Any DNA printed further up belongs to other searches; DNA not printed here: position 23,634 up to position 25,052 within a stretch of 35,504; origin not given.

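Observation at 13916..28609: A 14.7-kb ten-gene operon with five HdrA modules, one HdrB and no hydrogenase or formate dehydrogenase: a candidate NADH-linked bifurcating megacomplex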

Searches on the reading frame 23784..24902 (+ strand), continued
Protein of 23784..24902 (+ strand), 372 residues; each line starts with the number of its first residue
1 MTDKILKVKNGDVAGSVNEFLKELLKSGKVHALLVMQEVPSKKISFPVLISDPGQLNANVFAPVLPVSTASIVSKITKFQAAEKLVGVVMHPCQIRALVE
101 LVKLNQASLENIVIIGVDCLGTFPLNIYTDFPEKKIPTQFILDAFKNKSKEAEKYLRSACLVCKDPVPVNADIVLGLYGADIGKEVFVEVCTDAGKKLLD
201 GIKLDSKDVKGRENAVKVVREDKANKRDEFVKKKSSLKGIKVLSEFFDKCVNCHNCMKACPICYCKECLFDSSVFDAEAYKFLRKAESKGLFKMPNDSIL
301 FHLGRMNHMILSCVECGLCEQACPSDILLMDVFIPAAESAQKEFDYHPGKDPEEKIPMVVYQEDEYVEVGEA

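Call 61: search_protein_families(library=pfam, proteins=[L086:5023-9534:+, L084:14851-15549:+, L084:15546-17174:+], max_evalue=0.00001)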
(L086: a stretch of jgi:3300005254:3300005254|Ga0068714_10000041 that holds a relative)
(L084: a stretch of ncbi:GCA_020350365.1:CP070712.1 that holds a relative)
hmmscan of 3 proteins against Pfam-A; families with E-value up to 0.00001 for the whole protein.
L086:5023-9534:+ (1503 aa): 21 families
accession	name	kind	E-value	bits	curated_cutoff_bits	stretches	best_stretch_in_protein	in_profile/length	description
PF07992.20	Pyr_redox_2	-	5.4e-60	203.7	26.1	2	274-574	2-291/291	Pyridine nucleotide-disulphide oxidoreductase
PF13738.12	Pyr_redox_3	-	4.8e-25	88.9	30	1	394-558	149-305/305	Pyridine nucleotide-disulphide oxidoreductase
PF12831.13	FAD_oxidored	-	1.3e-23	84.5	27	1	1091-1126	3-38/416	FAD dependent oxidoreductase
PF13450.12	NAD_binding_8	-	1.8e-22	79.8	21.9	2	277-312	1-36/68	NAD(P)-binding Rossmann-like domain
PF00890.30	FAD_binding_2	-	1.1e-20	74.7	20.4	1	1090-1126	2-38/414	FAD binding domain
PF00070.33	Pyr_redox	-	1.3e-20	74.1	22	0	411-478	1-72/82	Pyridine nucleotide-disulphide oxidoreductase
PF01266.30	DAO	-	4.7e-20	72.9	27.9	1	274-327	1-58/353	FAD dependent oxidoreductase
PF01262.27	AlaDh_PNT_C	-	6.2e-17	62.2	23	0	389-444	4-63/214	Alanine dehydrogenase/PNT, C-terminal domain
PF14691.11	Fer4_20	-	8.2e-17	61.5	25.8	1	166-245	29-111/113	Dihydroprymidine dehydrogenase domain II, 4Fe-4S cluster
PF01134.28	GIDA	-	1.9e-14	54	22.1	0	274-303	1-30/391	Glucose inhibited division protein A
PF01946.23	Thi4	-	4.9e-14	52.6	26.2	0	274-312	19-58/235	Thi4 family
PF00037.32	Fer4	-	1.7e-13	50.2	21.1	0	1435-1454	5-24/24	4Fe-4S binding domain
PF03486.20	HI0933_like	-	6.2e-13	49.2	50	0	1090-1125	3-38/244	HI0933-like protein Rossmann domain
PF12838.12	Fer4_7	-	8.1e-12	45.9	27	1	1437-1483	1-52/52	4Fe-4S dicluster domain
PF14697.11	Fer4_21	-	1.2e-09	38.5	35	1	1431-1480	1-52/59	4Fe-4S dicluster domain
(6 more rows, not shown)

L084:14851-15549:+ (232 aa): 5 families
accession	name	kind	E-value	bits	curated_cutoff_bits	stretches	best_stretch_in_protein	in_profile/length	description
PF13187.11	Fer4_9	-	3.2e-09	37.1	27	1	112-164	1-50/52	4Fe-4S dicluster domain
PF13237.11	Fer4_10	-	7.1e-09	35.9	25.5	1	109-162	5-53/53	4Fe-4S dicluster domain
PF12838.12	Fer4_7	-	9.1e-08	32.9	27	1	112-164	1-51/52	4Fe-4S dicluster domain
PF13183.11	Fer4_8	-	1.2e-07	32.6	27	0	144-165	47-68/68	4Fe-4S dicluster domain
PF14691.11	Fer4_20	-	1e-06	28.9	25.8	1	109-164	20-78/113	Dihydroprymidine dehydrogenase domain II, 4Fe-4S cluster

L084:15546-17174:+ (542 aa): 4 families
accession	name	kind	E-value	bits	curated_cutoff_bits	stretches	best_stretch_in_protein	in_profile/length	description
PF00890.30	FAD_binding_2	-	7.4e-76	256.4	20.4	1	94-474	1-414/414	FAD binding domain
PF03486.20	HI0933_like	-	3.2e-07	30.5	50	1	94-459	2-219/244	HI0933-like protein Rossmann domain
PF01266.30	DAO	-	3.5e-07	30.5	27.9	0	94-203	1-95/353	FAD dependent oxidoreductase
PF07992.20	Pyr_redox_2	-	1.6e-06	28.2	26.1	0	94-282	2-112/291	Pyridine nucleotide-disulphide oxidoreductase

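Call 80: find_encoding_contigs(protein=P0346, flank=10000, max_places=1)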
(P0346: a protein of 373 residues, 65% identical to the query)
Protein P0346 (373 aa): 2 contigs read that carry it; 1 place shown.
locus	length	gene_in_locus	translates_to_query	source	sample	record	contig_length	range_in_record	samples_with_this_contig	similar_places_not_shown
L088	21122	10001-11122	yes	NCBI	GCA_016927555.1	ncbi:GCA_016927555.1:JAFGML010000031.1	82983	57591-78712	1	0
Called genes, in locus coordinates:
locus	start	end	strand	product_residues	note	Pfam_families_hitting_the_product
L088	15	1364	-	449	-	PF00390:malic, PF03949:Malic_M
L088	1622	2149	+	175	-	PF13183:Fer4_8, PF13187:Fer4_9, PF13534:Fer4_17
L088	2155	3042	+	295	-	PF02754:CCG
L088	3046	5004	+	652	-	PF00890:FAD_binding_2 (weak), PF01266:DAO (weak), PF07992:Pyr_redox_2 (weak), PF13450:NAD_binding_8, PF00037:Fer4, PF12838:Fer4_7, PF13187:Fer4_9, PF13237:Fer4_10, +8 more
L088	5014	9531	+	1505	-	PF14691:Fer4_20, PF07992:Pyr_redox_2, PF07992:Pyr_redox_2, PF00890:FAD_binding_2, PF07992:Pyr_redox_2, PF13450:NAD_binding_8, PF12838:Fer4_7, PF14697:Fer4_21, +17 more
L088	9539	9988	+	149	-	PF02662:FlpD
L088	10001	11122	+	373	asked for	PF04432:FrhB_FdhB_C, PF12797:Fer4_2 (faint), PF12838:Fer4_7 (faint), PF13183:Fer4_8, PF13534:Fer4_17 (weak)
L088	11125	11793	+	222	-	PF13187:Fer4_9 (faint), PF12838:Fer4_7 (faint), PF13183:Fer4_8, PF13237:Fer4_10 (weak), PF13534:Fer4_17 (weak), PF13183:Fer4_8 (weak), PF13237:Fer4_10 (weak), PF13534:Fer4_17 (weak), +2 more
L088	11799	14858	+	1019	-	PF12831:FAD_oxidored (weak), PF00037:Fer4 (weak), PF12797:Fer4_2 (weak), PF13183:Fer4_8 (weak), PF00890:FAD_binding_2, PF07992:Pyr_redox_2, PF12831:FAD_oxidored, PF12838:Fer4_7, +22 more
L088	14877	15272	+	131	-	PF02566:OsmC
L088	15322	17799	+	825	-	PF00709:Adenylsucc_synt, PF14890:Intein_splicing, PF14528:LAGLIDADG_3 (weak), PF00709:Adenylsucc_synt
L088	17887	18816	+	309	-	-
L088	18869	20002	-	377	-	PF05048:NosD, PF13229:Beta_helix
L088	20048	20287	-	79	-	PF09341:Pcc1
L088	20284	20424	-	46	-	-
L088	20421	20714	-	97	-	PF01780:Ribosomal_L37ae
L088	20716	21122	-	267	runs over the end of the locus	PF01138:RNase_PH, PF03725:RNase_PH_C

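Call 81: find_encoding_contigs(protein=P0319, flank=10000, max_places=1)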
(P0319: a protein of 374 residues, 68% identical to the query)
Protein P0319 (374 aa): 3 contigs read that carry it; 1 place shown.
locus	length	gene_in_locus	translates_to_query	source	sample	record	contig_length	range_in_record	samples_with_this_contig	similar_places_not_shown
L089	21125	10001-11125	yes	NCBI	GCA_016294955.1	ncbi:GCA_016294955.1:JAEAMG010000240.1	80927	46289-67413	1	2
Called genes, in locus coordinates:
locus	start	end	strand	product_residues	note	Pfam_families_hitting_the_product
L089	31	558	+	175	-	PF13187:Fer4_9, PF13183:Fer4_8, PF13534:Fer4_17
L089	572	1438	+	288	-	PF02754:CCG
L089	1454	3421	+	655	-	PF13450:NAD_binding_8 (weak), PF00037:Fer4, PF12797:Fer4_2 (weak), PF12837:Fer4_6 (weak), PF12838:Fer4_7, PF13187:Fer4_9, PF13237:Fer4_10, PF14697:Fer4_21, +4 more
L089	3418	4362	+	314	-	PF07992:Pyr_redox_2 (weak), PF00070:Pyr_redox (faint), PF01266:DAO (weak), PF12831:FAD_oxidored, PF01257:2Fe-2S_thioredx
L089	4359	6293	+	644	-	PF01512:Complex1_51K, PF10531:SLBB (weak), PF10589:NADH_4Fe-4S, PF00037:Fer4 (weak), PF12838:Fer4_7 (weak), PF13187:Fer4_9 (weak), PF13237:Fer4_10 (weak), PF14697:Fer4_21, +3 more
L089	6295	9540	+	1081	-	PF13510:Fer2_4, PF12838:Fer4_7 (weak), PF07992:Pyr_redox_2, PF00890:FAD_binding_2 (weak), PF01266:DAO (weak), PF07992:Pyr_redox_2, PF14697:Fer4_21, PF12838:Fer4_7, +6 more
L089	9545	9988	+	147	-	PF02662:FlpD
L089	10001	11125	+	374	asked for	PF04432:FrhB_FdhB_C, PF13534:Fer4_17 (faint), PF00037:Fer4 (faint), PF13237:Fer4_10 (faint), PF13183:Fer4_8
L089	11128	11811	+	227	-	PF12838:Fer4_7 (faint), PF13187:Fer4_9 (faint), PF13183:Fer4_8, PF13237:Fer4_10 (weak), PF13534:Fer4_17 (weak), PF13183:Fer4_8 (weak), PF13237:Fer4_10 (weak), PF13534:Fer4_17 (weak), +1 more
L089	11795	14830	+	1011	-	PF07992:Pyr_redox_2, PF13187:Fer4_9, PF07992:Pyr_redox_2, PF13450:NAD_binding_8, PF12838:Fer4_7, PF13187:Fer4_9, PF13237:Fer4_10, PF14697:Fer4_21, +19 more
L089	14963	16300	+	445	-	PF13306:LRR_5, PF13855:LRR_8 (faint), PF13306:LRR_5, PF18911:PKD_4, PF00801:PKD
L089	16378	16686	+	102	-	-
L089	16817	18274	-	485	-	PF11794:HpaB_N, PF03241:HpaB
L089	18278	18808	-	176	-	PF19620:DUF6125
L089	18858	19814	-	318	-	PF01012:ETF, PF00766:ETF_alpha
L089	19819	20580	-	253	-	PF01012:ETF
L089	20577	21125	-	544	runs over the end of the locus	PF00501:AMP-binding, PF13193:AMP-binding_C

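Call 82: predict_structure(alignment_id=A2)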
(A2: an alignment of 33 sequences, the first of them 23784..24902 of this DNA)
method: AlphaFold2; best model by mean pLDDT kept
length: 372 residues; sequences in the alignment: 33
mean_pLDDT: 76.4   pTM: 0.81
mean pLDDT of the five models: 76.4, 73.5, 68.0, 67.3, 66.7
residues with pLDDT >= 90: 144; 70-90: 108; 50-70: 64; < 50: 56
segments of 3 or more residues with pLDDT < 50: 265-283, 290-305, 357-372
pLDDT, mean of each block of 10 residues (from residue 1): 87 94 95 86 75 93 79 81 92 88 82 96 86 89 93 91 90 95 94 94 83 93 92 70 59 59 51 40 51 40 50 67 69 76 70 56 32 34
secondary structure, 60 per line:
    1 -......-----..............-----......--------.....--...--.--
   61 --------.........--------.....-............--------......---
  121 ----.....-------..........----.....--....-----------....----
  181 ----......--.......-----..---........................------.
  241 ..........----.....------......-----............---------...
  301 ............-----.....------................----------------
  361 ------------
elements in order: E2-7 H13-26 E32-37 E46-50 H69-77 E86-90 H92-103 E112-117 H125-129 H137-146 H151-155 H158-161 E173-176 E185-190 H193-199 H210-233 H240-250 H255-259 H266-271 H277-288 H298-312 H318-322 H329-344

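Call 84: fold_search(model_id=the predicted structure, library=pdb)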
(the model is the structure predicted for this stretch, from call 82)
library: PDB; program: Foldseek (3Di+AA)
matches with E <= 10: 292; with E <= 0.001: 19
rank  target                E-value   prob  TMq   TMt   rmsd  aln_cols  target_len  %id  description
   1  8rvu_E                1.9e-15  1.00  0.67  0.66   6.4       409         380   22  CryoEM structure of the Elp-Hdr complex of Methanothermobacter marburgensis state 2 (composite structure) (released 2025-05-14)
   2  7bkb_E                4.0e-15  1.00  0.67  0.62   5.7       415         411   24  Formate dehydrogenase - heterodisulfide reductase - formylmethanofuran dehydrogenase complex from Methanospirillum hun (released 2021-09-29)
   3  9r51_B                7.0e-08  1.00  0.47  0.59   4.9       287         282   17  Dimeric state of the F420-reducing hydrogenase from Methanothermococcus thermolithotrophicus in crystalline form 1 (released 2025-10-22)
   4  4ci0_C                1.1e-07  1.00  0.49  0.63   4.8       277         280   17  Electron cryo-microscopy of F420-reducing NiFe hydrogenase Frh (released 2014-02-26)
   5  8rja_E                1.9e-07  1.00  0.44  0.47   5.6       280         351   19  Crystal structure of the F420-reducing formylmethanofuran dehydrogenase complex from the ethanotroph Candidatus Ethano (released 2024-10-02)
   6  6qgr_B                5.8e-07  1.00  0.46  0.56   5.1       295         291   16  The F420-reducing [NiFe] hydrogenase complex from Methanosarcina barkeri at the Nia-S state (released 2019-10-23)
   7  6qii_B                7.6e-07  1.00  0.45  0.56   5.8       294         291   17  Xenon derivatization of the F420-reducing [NiFe] hydrogenase complex from Methanosarcina barkeri (released 2019-10-23)
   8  5dqr_A                1.2e-06  1.00  0.35  0.32   6.4       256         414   19  The crystal structure of Arabidopsis 7-hydroxymethyl chlorophyll a reductase (HCAR) (released 2016-04-20)
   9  5dqr_F                2.1e-06  1.00  0.37  0.34   6.3       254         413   19  The crystal structure of Arabidopsis 7-hydroxymethyl chlorophyll a reductase (HCAR) (released 2016-04-20)
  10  7npa_N                2.9e-06  1.00  0.42  0.27   5.7       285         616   18  Crystal structure of the Coenzyme F420-dependent sulfite reductase from Methanothermococcus thermolithotrophicus at 1. (released 2022-03-23)
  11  8riu_B                3.9e-06  1.00  0.45  0.45   5.8       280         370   15  Crystal structure of the F420-reducing carbon monoxide dehydrogenase component from the ethanotroph Candidatus Ethanop (released 2024-10-02)
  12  5dqr_C                4.6e-06  1.00  0.37  0.33   5.9       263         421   20  The crystal structure of Arabidopsis 7-hydroxymethyl chlorophyll a reductase (HCAR) (released 2016-04-20)
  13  5dqr_E                6.7e-06  1.00  0.41  0.38   5.1       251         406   17  The crystal structure of Arabidopsis 7-hydroxymethyl chlorophyll a reductase (HCAR) (released 2016-04-20)
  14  5dqr_B                8.3e-06  1.00  0.36  0.33   6.3       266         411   18  The crystal structure of Arabidopsis 7-hydroxymethyl chlorophyll a reductase (HCAR) (released 2016-04-20)
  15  7np8_B                1.5e-05  1.00  0.44  0.28   6.0       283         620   18  Crystal structure of the Coenzyme F420-dependent sulfite reductase from Methanocaldococcus jannaschii at 2.3-A resolut (released 2022-03-23)
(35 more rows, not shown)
